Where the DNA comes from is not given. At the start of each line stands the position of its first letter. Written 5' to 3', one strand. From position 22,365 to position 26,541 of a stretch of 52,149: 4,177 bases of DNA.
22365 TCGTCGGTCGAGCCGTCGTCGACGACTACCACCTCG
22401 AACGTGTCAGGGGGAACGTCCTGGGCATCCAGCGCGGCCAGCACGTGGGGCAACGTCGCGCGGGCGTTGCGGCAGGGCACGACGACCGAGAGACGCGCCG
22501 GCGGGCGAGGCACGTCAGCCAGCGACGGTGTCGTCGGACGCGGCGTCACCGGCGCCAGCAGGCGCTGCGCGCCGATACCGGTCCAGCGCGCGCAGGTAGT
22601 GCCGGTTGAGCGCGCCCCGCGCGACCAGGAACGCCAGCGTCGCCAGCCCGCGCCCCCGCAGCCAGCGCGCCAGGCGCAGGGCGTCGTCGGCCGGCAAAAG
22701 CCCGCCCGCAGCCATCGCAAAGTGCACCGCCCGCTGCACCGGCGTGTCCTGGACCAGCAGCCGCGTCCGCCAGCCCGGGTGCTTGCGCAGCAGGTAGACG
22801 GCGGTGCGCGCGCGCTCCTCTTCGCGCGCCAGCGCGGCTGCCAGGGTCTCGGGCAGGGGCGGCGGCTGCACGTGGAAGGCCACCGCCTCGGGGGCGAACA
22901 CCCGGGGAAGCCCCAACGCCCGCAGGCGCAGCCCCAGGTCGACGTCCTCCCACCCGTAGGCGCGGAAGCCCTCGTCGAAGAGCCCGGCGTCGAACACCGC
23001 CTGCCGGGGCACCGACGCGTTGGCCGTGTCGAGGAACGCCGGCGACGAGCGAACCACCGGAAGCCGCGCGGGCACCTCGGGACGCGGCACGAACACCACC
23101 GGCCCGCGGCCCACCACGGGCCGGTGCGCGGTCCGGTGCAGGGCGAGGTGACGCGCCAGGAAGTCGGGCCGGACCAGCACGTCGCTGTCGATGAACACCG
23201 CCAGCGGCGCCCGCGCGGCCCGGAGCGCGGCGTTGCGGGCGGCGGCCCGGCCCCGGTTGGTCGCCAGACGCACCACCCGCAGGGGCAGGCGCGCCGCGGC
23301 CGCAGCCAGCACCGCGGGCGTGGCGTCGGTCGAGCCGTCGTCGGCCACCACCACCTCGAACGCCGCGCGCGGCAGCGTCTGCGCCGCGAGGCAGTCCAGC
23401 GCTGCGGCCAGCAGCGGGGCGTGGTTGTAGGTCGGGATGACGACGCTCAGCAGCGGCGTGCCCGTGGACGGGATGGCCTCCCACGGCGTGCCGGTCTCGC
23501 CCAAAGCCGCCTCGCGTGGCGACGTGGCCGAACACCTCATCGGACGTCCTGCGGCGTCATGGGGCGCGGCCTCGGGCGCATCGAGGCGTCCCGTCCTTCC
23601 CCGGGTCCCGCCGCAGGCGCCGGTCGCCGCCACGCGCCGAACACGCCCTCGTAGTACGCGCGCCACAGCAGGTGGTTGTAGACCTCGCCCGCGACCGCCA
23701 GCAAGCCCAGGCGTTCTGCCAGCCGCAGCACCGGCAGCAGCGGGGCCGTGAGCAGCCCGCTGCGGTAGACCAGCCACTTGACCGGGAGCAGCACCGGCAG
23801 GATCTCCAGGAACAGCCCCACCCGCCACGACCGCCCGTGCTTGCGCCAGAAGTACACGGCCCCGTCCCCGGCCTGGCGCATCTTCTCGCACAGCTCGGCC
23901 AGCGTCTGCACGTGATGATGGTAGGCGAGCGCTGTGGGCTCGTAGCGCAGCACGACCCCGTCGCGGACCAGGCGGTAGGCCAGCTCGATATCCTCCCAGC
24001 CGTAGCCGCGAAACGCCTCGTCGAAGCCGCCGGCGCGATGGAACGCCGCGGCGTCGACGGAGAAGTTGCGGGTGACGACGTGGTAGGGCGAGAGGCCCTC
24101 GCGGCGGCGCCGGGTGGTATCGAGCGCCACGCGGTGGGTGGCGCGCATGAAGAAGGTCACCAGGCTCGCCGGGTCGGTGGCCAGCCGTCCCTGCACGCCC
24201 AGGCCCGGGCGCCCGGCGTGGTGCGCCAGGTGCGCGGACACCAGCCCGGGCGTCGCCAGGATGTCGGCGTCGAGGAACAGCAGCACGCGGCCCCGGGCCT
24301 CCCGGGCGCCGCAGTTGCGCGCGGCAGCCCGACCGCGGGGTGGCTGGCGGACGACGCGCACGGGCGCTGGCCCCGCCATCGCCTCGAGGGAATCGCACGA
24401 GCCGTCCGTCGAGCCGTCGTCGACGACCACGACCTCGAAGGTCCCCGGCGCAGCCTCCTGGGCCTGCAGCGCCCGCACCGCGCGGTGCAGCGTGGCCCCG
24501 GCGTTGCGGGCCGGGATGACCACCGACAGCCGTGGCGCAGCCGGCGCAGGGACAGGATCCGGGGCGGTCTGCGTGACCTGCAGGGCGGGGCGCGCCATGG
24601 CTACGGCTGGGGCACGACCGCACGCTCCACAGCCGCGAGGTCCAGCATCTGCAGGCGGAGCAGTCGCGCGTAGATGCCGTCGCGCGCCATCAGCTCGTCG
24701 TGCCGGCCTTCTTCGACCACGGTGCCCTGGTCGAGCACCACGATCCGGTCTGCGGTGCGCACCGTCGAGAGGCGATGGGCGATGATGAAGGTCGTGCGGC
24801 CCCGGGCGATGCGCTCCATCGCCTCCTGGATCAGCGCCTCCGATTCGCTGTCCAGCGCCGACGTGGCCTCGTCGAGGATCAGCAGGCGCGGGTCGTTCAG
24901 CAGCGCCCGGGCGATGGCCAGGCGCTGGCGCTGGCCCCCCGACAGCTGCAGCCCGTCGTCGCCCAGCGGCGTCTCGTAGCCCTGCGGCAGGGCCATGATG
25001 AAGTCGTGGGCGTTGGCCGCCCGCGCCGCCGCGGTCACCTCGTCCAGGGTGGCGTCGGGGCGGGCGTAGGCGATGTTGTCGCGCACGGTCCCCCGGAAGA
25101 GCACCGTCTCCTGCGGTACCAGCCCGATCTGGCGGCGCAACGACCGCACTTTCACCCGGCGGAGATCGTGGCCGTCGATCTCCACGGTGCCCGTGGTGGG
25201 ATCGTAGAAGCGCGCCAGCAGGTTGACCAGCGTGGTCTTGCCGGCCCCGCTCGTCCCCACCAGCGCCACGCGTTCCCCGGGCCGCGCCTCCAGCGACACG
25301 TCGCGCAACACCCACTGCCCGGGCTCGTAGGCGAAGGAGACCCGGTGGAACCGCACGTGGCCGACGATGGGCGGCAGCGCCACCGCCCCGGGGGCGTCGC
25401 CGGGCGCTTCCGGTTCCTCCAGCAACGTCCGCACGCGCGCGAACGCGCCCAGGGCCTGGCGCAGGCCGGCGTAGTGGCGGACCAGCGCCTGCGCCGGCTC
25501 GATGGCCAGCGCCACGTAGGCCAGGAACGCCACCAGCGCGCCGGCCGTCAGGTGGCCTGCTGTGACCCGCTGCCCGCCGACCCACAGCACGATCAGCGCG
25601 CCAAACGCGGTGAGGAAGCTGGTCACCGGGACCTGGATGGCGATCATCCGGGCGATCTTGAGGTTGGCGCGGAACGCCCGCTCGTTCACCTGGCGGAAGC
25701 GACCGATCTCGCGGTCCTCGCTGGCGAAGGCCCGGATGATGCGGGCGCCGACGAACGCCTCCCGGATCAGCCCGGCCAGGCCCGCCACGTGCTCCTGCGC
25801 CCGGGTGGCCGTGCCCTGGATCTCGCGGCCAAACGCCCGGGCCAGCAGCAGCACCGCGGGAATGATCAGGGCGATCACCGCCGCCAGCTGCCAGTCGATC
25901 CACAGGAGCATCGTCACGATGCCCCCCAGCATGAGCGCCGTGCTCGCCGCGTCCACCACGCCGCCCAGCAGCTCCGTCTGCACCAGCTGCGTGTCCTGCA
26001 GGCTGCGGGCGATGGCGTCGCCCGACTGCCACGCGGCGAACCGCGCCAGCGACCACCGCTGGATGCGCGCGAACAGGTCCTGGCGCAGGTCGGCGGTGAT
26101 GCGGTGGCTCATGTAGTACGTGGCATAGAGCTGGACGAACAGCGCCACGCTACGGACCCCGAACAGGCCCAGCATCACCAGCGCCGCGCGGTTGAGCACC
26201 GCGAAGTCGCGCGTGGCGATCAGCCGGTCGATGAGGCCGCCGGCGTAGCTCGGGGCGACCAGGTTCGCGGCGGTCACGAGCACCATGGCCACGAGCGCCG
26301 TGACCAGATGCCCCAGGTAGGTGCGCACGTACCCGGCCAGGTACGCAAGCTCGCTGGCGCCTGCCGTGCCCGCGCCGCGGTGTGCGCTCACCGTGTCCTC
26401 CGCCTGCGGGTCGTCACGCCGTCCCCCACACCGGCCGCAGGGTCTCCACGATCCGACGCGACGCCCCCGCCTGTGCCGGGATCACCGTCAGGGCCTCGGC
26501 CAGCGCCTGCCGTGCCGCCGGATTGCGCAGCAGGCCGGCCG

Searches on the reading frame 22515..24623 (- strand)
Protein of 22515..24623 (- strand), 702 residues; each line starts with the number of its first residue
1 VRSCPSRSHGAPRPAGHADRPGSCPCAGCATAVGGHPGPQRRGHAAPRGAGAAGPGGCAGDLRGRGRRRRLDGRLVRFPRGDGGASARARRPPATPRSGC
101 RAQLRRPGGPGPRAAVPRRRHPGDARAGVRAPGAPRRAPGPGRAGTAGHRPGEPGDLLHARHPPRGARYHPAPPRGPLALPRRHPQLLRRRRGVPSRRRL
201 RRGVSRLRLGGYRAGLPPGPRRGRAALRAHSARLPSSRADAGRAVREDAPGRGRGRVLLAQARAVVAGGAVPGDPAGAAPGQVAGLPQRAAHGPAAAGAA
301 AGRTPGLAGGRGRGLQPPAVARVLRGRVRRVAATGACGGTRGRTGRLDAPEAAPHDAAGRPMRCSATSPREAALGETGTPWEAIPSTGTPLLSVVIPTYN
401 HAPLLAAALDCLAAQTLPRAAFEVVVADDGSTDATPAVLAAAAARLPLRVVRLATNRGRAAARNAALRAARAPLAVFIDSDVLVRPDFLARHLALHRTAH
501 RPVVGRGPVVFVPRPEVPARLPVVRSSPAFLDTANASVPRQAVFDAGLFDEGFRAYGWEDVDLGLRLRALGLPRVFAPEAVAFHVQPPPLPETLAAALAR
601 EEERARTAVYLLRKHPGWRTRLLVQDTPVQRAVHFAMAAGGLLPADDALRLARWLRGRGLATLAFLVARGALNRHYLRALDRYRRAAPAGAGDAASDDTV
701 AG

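Call 7: search_protein_families(library=pfam, proteins=[window:22515-24623:-], max_evalue=0.01)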
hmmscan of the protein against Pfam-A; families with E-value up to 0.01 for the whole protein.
window:22515-24623:- (702 aa): 4 families
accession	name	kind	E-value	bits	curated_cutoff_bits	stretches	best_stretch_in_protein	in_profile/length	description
PF00535.33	Glycos_transf_2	-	2.1e-27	96.6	23.3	1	393-510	1-118/168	Glycosyl transferase family 2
PF13641.12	Glyco_tranf_2_3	-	1.1e-16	62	27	1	392-589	3-216/230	Glycosyltransferase like family 2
PF10111.15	Glyco_tranf_2_2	-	5.4e-08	33.1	27.3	1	393-495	1-105/276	Glycosyltransferase like family 2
PF13632.12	Glyco_trans_2_3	-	7.9e-06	26.3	27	1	476-619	3-161/198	Glycosyl transferase family group 2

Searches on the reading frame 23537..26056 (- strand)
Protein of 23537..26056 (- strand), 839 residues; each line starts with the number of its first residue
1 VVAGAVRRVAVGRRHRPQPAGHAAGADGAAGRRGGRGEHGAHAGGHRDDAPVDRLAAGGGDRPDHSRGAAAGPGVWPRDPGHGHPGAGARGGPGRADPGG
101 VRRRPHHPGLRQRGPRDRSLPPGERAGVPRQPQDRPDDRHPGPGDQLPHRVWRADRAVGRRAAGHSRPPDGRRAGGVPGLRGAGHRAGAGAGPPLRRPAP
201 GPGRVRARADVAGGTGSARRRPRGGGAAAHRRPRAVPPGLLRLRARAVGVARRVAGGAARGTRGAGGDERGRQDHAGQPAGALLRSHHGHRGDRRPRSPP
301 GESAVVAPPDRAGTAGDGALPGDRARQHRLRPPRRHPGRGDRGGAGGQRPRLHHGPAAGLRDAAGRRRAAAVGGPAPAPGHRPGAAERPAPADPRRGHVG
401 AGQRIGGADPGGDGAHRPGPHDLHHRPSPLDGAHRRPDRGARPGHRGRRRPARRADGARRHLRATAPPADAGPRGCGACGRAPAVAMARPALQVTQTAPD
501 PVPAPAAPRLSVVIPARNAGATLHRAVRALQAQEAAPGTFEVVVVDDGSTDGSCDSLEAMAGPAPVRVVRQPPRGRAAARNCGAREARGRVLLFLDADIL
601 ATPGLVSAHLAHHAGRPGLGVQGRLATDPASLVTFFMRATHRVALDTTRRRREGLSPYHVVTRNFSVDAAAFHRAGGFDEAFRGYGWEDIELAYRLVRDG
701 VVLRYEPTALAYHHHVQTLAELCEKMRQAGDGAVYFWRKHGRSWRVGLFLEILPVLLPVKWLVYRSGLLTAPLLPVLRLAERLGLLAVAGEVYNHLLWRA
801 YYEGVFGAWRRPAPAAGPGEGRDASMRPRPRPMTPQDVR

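Call 7: search_protein_families(library=pfam, proteins=[window:23537-26056:-], max_evalue=0.01)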
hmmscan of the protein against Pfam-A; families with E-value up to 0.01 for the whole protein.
window:23537-26056:- (839 aa): 5 families
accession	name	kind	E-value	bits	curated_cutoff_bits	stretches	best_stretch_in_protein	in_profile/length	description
PF00535.33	Glycos_transf_2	-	3.8e-25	89.2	23.3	1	511-626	1-116/168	Glycosyl transferase family 2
PF10111.15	Glyco_tranf_2_2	-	8.3e-16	58.7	27.3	2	511-605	1-98/276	Glycosyltransferase like family 2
PF13641.12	Glyco_tranf_2_3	-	5.5e-13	49.9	27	1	508-726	1-224/230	Glycosyltransferase like family 2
PF02709.20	Glyco_transf_7C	-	5.4e-06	26.4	23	1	664-704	23-63/78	N-terminal domain of galactosyltransferase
PF13632.12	Glyco_trans_2_3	-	7.4e-05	23.1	27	1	593-777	3-192/198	Glycosyl transferase family group 2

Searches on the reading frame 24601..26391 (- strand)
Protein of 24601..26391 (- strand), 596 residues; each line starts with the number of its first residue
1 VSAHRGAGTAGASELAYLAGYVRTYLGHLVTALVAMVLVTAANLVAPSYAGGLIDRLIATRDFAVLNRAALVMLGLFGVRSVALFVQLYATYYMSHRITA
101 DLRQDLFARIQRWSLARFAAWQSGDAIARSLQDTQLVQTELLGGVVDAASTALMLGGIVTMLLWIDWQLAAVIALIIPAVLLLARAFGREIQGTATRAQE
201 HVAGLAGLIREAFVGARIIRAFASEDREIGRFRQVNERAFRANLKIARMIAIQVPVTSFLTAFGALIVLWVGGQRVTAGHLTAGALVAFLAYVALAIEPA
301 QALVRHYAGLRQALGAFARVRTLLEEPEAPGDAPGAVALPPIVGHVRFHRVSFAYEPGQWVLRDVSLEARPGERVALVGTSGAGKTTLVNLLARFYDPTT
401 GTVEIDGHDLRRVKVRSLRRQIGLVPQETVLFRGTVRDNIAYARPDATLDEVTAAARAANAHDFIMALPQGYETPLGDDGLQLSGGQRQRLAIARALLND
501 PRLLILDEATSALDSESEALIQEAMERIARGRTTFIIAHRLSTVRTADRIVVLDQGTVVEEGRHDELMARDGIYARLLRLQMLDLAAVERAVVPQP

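Call 7: search_protein_families(library=pfam, proteins=[window:24601-26391:-], max_evalue=0.01)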
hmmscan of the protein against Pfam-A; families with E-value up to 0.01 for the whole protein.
window:24601-26391:- (596 aa): 11 families
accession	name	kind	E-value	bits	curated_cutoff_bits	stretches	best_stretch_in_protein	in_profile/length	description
PF00664.28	ABC_membrane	-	2.1e-42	146.2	28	1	31-296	3-270/274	ABC transporter transmembrane region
PF00005.33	ABC_tran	-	1.8e-37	129.4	25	1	362-511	1-137/137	ABC transporter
PF02463.25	SMC_N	-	4.6e-06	26.7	40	1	394-553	102-211/220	RecF/RecN/SMC N terminal domain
PF13191.12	AAA_16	-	4.9e-06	27.6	32.6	1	370-531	23-162/167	AAA ATPase domain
PF13401.12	AAA_22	-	1.2e-05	26.1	27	1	375-517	8-97/130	AAA domain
PF13521.12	AAA_28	-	0.0008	20.1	27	1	374-396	1-23/164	AAA domain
PF13604.12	AAA_30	-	0.0008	19.6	27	1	375-527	21-115/191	AAA domain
PF13481.12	AAA_25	-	0.0014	18.7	27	0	349-518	13-161/195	AAA domain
PF03193.22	RsgA_GTPase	-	0.0036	17.6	30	1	373-403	107-137/174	RsgA GTPase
PF06414.18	Zeta_toxin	-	0.0039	17.1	22.3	0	377-413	21-57/199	Zeta toxin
PF00004.35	AAA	-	0.0081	17.1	21.2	0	376-413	2-37/131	ATPase family associated with various cellular activities (AAA)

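Call 56: find_encoding_contigs(protein=window:24601-26391:-, flank=3500, max_places=10)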
Protein window:24601-26391:- (596 aa): no gene with exactly this product is on record in the collection.

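Call 58: find_encoding_contigs(protein=window:24604-26391:-, flank=3500, max_places=10)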
Protein seq(596 aa) (596 aa): no gene with exactly this product is on record in the collection.
